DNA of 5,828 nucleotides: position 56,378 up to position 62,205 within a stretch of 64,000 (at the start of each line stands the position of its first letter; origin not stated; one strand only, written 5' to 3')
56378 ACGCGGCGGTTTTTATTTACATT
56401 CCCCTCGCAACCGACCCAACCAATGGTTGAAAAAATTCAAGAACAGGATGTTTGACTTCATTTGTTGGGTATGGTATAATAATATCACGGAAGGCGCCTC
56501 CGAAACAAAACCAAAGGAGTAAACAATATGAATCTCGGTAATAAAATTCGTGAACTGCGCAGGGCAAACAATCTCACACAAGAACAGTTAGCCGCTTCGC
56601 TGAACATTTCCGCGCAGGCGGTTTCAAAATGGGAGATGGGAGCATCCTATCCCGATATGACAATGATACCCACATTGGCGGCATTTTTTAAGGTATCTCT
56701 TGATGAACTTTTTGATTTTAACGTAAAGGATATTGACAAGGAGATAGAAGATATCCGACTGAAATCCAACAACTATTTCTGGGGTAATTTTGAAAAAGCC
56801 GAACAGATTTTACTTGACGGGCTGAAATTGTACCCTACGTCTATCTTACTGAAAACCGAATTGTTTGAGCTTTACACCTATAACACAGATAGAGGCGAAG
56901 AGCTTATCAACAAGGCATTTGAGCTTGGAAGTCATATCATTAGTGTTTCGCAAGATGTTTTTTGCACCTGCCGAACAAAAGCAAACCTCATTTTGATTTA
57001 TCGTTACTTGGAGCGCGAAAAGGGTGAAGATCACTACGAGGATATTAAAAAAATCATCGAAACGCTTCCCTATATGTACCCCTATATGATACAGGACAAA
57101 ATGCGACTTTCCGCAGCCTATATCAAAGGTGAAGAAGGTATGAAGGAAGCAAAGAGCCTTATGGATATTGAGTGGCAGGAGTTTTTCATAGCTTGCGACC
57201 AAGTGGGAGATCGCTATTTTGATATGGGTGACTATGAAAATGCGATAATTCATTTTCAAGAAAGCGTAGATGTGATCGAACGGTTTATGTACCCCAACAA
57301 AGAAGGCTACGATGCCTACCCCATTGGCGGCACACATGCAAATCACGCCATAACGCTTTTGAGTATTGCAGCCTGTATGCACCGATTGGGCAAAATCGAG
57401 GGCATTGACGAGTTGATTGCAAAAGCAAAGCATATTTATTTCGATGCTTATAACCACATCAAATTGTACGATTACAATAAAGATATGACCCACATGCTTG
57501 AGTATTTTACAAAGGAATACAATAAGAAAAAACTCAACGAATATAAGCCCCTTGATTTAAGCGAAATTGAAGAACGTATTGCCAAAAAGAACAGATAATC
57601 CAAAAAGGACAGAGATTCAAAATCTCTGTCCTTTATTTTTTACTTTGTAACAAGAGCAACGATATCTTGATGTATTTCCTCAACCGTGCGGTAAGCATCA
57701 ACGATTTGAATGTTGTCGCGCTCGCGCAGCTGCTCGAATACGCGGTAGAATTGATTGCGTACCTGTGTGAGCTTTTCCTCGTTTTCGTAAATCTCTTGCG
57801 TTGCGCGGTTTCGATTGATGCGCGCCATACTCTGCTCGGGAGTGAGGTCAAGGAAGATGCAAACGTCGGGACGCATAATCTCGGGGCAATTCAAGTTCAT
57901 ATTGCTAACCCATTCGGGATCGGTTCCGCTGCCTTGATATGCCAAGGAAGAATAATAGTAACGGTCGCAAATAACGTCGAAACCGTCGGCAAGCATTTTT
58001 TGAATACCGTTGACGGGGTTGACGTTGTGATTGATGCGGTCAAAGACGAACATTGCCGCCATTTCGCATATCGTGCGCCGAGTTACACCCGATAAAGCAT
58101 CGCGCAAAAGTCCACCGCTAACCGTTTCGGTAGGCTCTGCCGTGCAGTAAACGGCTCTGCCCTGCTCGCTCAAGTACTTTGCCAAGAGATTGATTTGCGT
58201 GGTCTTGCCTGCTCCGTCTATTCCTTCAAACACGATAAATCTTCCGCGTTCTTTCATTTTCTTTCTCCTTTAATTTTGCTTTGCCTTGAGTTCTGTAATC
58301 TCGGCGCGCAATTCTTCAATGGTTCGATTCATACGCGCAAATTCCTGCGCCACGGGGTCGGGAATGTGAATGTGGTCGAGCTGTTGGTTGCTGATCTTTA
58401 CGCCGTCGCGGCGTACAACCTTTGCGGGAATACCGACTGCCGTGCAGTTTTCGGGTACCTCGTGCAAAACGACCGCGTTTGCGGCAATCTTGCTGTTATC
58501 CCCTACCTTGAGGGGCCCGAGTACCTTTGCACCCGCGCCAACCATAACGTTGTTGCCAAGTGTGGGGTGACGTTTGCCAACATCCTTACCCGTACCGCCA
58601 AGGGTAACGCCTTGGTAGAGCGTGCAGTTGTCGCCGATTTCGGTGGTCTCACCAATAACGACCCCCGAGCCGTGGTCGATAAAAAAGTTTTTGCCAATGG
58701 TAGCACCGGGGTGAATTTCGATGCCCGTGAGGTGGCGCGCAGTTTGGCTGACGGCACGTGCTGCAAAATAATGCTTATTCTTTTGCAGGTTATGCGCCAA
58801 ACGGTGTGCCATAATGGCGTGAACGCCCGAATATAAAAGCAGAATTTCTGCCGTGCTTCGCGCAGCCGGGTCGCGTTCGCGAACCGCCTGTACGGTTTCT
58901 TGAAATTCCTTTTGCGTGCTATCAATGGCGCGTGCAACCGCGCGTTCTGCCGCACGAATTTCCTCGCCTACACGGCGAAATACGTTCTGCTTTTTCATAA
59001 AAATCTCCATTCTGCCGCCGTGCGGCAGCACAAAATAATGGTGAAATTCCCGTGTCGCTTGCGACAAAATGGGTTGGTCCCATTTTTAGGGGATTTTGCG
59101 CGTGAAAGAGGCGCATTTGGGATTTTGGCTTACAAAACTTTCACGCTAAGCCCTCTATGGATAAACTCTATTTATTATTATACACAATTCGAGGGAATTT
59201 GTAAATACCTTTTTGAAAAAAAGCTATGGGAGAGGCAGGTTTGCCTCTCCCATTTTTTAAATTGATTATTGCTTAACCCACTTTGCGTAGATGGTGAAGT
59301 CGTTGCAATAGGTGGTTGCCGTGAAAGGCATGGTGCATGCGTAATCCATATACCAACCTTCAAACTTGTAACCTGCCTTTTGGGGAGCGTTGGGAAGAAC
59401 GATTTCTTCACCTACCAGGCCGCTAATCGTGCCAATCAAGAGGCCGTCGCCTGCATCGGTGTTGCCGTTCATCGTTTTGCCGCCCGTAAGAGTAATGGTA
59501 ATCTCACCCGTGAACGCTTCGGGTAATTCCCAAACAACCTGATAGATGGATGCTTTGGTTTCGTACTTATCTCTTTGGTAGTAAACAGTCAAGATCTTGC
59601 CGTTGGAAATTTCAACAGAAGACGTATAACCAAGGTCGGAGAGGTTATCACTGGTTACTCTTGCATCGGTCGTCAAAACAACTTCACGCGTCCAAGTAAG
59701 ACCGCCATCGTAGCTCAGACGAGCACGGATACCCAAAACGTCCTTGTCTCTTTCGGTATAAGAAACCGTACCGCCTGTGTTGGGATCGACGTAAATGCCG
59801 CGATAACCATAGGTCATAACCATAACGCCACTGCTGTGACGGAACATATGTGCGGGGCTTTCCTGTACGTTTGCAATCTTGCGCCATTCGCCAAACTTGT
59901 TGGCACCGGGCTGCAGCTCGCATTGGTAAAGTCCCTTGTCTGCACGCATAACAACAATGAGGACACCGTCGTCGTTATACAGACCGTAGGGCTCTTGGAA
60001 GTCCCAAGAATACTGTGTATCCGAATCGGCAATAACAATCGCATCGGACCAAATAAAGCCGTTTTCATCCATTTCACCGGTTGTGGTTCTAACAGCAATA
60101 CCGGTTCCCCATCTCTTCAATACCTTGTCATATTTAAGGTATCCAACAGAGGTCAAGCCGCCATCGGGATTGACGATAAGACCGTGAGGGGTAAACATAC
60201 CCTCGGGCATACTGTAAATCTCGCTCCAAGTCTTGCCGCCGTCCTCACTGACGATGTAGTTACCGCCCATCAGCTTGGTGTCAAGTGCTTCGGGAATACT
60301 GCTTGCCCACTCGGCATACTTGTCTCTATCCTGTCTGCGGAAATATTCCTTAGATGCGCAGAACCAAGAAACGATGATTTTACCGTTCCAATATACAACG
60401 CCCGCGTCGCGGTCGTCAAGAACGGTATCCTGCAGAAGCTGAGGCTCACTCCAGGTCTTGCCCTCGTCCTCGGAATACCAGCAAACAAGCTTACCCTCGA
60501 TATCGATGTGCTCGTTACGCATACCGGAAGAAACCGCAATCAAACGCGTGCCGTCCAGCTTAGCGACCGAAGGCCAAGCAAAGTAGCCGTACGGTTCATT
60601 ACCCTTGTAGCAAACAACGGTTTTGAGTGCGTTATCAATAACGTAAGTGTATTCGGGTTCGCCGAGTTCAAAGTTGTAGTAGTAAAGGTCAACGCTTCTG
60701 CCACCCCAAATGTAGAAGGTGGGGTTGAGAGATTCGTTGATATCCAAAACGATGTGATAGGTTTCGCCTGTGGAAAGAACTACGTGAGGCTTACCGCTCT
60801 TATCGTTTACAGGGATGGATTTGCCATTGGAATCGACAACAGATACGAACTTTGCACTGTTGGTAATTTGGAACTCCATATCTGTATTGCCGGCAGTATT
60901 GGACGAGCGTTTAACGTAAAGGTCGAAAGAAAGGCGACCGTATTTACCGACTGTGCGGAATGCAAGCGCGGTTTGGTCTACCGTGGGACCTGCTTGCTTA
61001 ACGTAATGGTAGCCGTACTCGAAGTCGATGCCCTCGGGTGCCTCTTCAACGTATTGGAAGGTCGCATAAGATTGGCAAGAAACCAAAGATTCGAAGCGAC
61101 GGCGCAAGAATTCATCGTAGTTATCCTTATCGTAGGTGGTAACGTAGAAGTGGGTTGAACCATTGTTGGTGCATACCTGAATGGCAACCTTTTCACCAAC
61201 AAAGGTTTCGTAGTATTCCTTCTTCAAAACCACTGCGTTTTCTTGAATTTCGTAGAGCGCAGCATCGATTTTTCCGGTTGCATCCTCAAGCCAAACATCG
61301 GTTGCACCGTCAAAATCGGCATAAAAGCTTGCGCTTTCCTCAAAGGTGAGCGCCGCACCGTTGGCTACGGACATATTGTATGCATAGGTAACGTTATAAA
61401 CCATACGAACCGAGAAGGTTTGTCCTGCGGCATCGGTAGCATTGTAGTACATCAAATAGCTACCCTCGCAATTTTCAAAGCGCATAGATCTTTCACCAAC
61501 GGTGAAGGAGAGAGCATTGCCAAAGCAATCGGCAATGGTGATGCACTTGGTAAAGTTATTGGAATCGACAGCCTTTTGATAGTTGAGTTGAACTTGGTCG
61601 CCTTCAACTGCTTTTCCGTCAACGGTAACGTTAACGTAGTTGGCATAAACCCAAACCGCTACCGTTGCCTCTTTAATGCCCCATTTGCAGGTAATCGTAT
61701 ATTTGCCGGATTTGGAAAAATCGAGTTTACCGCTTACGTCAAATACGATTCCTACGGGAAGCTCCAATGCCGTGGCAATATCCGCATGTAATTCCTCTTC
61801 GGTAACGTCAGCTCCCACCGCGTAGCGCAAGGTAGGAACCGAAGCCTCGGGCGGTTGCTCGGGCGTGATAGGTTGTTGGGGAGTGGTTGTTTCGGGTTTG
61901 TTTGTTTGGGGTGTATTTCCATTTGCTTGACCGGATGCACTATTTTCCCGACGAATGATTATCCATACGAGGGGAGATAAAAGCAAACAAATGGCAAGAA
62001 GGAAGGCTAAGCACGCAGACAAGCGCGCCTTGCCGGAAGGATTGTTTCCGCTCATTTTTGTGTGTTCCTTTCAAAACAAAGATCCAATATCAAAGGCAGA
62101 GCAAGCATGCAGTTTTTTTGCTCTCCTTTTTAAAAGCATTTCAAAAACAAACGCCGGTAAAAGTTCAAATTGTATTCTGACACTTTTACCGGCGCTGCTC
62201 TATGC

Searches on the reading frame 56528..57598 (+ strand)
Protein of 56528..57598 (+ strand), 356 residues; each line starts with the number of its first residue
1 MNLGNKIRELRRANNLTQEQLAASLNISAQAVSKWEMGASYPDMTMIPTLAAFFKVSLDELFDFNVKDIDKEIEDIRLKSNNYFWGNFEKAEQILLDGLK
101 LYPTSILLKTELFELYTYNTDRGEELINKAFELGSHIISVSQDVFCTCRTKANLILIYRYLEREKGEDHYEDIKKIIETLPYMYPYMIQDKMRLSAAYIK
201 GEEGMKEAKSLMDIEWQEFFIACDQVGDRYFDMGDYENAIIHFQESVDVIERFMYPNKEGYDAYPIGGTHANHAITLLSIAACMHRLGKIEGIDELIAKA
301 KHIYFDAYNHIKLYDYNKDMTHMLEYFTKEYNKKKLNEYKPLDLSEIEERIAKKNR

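Call 85: search_protein_families(library=pfam, proteins=[window:56528-57598:+], max_evalue=0.00001)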
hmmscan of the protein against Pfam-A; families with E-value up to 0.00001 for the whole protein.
window:56528-57598:+ (356 aa): 5 families
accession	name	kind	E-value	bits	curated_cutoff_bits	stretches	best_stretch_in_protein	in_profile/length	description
PF01381.28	HTH_3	-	2.5e-14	53.5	23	1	7-61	1-55/55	Helix-turn-helix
PF12844.13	HTH_19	-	3.4e-09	36.9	30.2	1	4-62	1-59/64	Helix-turn-helix domain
PF13560.12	HTH_31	-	1.2e-08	35.6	27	1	3-60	2-60/64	Helix-turn-helix domain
PF13424.12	TPR_12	-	4.5e-07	30.4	30.1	0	230-253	13-36/77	Tetratricopeptide repeat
PF13443.12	HTH_26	-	7.3e-06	26.6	22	0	6-65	1-61/63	Cro/C1-type HTH DNA-binding domain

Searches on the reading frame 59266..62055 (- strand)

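Call 85: search_protein_families(library=pfam, proteins=[window:59266-62055:-], max_evalue=0.00001)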
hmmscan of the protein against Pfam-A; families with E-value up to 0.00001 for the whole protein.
window:59266-62055:- (929 aa): 3 families
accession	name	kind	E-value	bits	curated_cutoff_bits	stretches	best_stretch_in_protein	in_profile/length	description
PF09479.16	Flg_new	-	2.3e-09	37.7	27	1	882-925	19-65/65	Listeria-Bacteroides repeat domain (List_Bact_rpt)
PF02012.26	BNR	-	1.1e-06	28.2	27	0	602-611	2-11/12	BNR/Asp-box repeat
PF13088.12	BNR_2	-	1.4e-06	28.3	31.4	0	599-820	83-274/277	BNR repeat-like domain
